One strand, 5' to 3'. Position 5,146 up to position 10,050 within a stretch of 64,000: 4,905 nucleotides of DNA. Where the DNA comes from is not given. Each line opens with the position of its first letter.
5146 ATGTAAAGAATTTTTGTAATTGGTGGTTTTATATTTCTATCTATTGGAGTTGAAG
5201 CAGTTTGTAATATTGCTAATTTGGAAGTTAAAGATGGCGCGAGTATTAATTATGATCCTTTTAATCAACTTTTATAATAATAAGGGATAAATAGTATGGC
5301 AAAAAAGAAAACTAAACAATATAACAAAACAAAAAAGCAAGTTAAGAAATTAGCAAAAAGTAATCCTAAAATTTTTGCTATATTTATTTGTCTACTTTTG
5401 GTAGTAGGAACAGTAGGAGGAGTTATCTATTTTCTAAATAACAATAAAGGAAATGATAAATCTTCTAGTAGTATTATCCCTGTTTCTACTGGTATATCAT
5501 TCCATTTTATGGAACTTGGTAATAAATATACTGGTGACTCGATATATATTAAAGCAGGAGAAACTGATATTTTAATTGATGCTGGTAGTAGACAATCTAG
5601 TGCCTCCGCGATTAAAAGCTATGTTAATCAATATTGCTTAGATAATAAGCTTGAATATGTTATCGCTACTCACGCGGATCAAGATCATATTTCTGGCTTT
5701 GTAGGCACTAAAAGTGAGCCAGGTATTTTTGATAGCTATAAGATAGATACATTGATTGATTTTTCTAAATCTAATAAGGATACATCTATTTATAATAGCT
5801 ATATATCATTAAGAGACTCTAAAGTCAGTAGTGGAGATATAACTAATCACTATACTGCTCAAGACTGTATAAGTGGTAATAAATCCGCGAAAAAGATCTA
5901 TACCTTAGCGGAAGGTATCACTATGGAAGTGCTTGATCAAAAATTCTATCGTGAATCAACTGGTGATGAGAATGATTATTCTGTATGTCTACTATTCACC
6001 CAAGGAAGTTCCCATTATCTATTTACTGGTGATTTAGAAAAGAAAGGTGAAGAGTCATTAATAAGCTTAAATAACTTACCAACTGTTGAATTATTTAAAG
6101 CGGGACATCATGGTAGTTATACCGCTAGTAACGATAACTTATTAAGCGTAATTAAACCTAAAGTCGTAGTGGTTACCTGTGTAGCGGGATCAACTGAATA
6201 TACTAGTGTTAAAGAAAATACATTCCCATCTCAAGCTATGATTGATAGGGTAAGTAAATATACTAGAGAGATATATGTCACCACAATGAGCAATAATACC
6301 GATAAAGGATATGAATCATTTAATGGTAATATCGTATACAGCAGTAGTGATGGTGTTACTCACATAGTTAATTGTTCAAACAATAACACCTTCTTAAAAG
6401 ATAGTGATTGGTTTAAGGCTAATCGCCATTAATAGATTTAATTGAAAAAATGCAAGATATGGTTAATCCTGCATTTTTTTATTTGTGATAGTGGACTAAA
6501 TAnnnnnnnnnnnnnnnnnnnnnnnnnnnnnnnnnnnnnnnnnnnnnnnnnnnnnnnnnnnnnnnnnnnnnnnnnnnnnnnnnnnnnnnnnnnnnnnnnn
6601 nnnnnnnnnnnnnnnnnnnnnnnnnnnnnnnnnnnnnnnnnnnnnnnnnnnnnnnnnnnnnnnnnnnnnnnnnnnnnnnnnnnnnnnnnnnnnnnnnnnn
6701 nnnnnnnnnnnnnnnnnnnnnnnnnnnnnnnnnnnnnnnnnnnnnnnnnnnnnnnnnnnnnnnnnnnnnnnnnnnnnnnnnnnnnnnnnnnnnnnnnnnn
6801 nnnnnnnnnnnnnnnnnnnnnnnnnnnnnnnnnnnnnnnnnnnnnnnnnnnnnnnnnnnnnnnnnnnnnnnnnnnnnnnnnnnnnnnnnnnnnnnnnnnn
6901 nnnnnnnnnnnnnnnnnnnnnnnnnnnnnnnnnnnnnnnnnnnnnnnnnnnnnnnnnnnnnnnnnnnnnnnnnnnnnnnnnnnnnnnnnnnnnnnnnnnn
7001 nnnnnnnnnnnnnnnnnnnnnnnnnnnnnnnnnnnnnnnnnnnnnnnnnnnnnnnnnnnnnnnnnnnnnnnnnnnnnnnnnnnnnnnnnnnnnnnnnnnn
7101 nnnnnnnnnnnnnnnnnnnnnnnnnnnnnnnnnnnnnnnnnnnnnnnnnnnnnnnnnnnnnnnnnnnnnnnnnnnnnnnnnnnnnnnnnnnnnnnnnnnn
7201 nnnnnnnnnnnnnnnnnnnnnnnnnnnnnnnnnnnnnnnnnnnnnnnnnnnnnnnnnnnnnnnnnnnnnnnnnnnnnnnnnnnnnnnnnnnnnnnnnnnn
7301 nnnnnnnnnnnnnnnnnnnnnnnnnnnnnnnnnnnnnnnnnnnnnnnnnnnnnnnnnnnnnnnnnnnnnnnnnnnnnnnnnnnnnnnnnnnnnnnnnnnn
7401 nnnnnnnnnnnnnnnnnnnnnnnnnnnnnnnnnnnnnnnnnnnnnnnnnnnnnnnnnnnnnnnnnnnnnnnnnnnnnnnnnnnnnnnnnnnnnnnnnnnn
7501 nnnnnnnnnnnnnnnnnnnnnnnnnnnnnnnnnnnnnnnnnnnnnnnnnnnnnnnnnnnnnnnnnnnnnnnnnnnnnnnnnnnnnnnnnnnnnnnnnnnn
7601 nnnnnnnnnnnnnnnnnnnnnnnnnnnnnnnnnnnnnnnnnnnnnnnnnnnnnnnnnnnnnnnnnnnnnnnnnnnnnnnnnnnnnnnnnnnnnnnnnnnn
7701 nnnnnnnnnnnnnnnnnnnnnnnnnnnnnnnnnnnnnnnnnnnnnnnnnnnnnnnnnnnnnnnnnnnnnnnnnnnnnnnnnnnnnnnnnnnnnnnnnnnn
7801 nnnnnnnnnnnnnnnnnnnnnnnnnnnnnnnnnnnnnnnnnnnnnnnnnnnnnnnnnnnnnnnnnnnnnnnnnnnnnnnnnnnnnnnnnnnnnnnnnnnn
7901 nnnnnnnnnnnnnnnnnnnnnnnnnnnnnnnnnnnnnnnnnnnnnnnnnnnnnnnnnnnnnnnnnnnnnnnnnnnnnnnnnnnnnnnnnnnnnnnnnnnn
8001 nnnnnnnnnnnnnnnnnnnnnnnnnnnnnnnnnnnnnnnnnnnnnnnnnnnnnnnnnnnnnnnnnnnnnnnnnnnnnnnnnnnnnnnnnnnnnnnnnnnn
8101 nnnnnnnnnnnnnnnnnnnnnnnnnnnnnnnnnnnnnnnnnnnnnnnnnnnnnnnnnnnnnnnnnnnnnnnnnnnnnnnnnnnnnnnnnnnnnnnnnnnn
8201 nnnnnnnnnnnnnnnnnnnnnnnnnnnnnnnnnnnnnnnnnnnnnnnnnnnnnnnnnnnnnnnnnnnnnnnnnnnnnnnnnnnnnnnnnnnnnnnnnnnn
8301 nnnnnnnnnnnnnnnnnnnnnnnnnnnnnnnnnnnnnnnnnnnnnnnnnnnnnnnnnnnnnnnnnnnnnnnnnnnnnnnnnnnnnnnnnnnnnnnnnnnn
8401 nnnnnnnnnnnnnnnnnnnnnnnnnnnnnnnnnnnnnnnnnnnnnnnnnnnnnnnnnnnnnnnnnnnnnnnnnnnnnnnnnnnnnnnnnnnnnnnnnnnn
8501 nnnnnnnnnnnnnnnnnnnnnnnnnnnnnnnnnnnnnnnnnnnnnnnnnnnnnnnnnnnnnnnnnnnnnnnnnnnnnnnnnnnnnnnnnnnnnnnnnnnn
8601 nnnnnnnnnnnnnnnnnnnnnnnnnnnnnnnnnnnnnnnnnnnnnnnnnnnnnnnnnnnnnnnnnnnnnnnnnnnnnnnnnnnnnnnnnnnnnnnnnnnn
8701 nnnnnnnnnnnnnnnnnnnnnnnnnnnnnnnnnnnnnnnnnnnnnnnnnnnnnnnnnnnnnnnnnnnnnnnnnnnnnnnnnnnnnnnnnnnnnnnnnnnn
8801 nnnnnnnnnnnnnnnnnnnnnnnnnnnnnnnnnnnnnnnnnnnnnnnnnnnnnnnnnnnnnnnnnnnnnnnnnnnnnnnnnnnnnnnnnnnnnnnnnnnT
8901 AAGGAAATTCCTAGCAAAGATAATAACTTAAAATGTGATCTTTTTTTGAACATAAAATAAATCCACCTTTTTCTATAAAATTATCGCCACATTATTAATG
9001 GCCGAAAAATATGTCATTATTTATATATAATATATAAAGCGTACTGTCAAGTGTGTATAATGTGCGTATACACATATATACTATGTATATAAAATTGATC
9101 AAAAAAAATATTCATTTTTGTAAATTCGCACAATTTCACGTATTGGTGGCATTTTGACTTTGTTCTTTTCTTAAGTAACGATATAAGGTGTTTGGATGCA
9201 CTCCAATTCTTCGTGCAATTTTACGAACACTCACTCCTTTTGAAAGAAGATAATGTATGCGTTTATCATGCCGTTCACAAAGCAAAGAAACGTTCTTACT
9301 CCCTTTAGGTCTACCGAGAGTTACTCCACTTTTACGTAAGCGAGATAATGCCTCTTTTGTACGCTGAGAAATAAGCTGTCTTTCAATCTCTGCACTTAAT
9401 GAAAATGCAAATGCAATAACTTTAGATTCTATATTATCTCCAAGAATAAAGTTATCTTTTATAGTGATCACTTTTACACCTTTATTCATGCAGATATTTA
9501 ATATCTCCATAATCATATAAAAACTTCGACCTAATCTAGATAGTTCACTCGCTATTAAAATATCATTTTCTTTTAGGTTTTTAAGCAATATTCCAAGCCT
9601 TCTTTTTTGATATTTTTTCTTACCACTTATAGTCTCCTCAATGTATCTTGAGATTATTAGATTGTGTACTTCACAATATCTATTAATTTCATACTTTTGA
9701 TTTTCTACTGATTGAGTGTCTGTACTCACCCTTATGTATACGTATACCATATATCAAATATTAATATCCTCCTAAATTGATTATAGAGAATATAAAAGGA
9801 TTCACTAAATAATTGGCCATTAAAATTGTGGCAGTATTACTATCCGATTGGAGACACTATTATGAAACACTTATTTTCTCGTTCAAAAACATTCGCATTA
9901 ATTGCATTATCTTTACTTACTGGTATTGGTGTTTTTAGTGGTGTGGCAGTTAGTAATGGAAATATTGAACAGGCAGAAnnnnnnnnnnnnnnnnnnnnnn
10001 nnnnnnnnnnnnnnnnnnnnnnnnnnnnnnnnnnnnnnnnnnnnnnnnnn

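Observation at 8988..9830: Putative invertible promoter-plus-invertase cassette between two divergent paralogous surface-protein genes (flip-flop phase variation)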

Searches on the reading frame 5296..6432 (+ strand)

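Call 12: search_protein_families(library=ncbifam, proteins=[window:5296-6432:+], max_evalue=0.001)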
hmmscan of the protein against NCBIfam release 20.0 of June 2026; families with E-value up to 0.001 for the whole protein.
window:5296-6432:+ (378 aa): 9 families
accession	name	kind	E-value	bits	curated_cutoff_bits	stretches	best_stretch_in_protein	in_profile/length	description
TIGR00361.1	ComEC_Rec2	equivalog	5.9e-18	64.4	190.05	1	80-329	451-659/663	DNA internalization-related competence protein ComEC/Rec2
NF041809.1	Avs1a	equivalog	2.6e-17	62.6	420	2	79-150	6-78/387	AVAST type 1 anti-phage system MBL fold metallo-hydrolase Avs1a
NF049846.1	blaAHM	exception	2.3e-15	56.3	590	1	76-296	69-263/304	AHM family subclass B3-like metallo-beta-lactamase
NF008580.0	PRK11539.1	equivalog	1.5e-09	36.8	969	1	219-324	614-713/758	ComEC family protein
NF012229.1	bla_class_B_core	domain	6.3e-06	26.4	100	1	76-144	9-76/139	metallo-beta-lactamase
NF033088.2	bla_subclass_B1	equivalog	0.00013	21.7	200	0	69-139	21-89/217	subclass B1 metallo-beta-lactamase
NF002593.0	PRK02251.1-2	equivalog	0.00013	21.6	141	0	14-50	90-126/157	cell division protein CrgA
NF045584.1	cas14_MBL_CASP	equivalog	0.00014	20.3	800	1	70-136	4-67/612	type VII CRISPR-associated protein Cas14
NF058524.1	6A-MBL_enzyme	equivalog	0.00016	20.9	220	0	80-135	7-73/346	anti-phage 6A-MBL system MBL-fold protein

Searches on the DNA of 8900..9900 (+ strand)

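Call 11: search_dna_similar(query=window:8900-9900:+, collection=plasmids, mode=distant, max_rows=15)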
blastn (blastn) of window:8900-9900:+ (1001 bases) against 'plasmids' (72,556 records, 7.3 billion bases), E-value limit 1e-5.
Records with a match: 7; places in all: 7; records where one place covers at least 80% of the query: 0.
Best place of each record, by identity: 60-80% 7.
By first word of the organism name: Campylobacter 5; Prevotella 1; Aureispira 1.
By predicted mobility (MOB-suite, as given by PLSDB): conjugative 5; non-mobilizable 2.
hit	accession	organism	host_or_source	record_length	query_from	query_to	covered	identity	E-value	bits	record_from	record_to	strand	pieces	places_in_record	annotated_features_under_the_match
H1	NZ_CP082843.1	Prevotella nigrescens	-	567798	448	853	41%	66.7%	8e-21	109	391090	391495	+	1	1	master DNA invertase Mpi family serine-type recombinase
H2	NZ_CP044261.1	Campylobacter armoricus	Whole genome sequence,river surface ...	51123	444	695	25%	69.0%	2e-15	92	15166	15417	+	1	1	recombinase family protein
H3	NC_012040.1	Campylobacter lari RM2100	-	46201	444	695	25%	68.2%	1e-12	83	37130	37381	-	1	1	recombinase family protein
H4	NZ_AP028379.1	Campylobacter lari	Homo sapiens,feces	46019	444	695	25%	68.2%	1e-12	83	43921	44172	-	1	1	recombinase family protein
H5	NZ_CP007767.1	Campylobacter peloridis LMG 23910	Pure culture,Shellfish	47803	444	695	25%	67.2%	2e-10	76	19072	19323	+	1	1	multiple promoter invertase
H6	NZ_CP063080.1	Campylobacter peloridis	Shellfish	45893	444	695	25%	67.2%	2e-10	76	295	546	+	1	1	recombinase family protein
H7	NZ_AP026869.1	Aureispira anguillae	Anguilla japonica,Standard,head of ...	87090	442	598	16%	74.5%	3e-19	104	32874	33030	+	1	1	master DNA invertase Mpi family serine-type recombinase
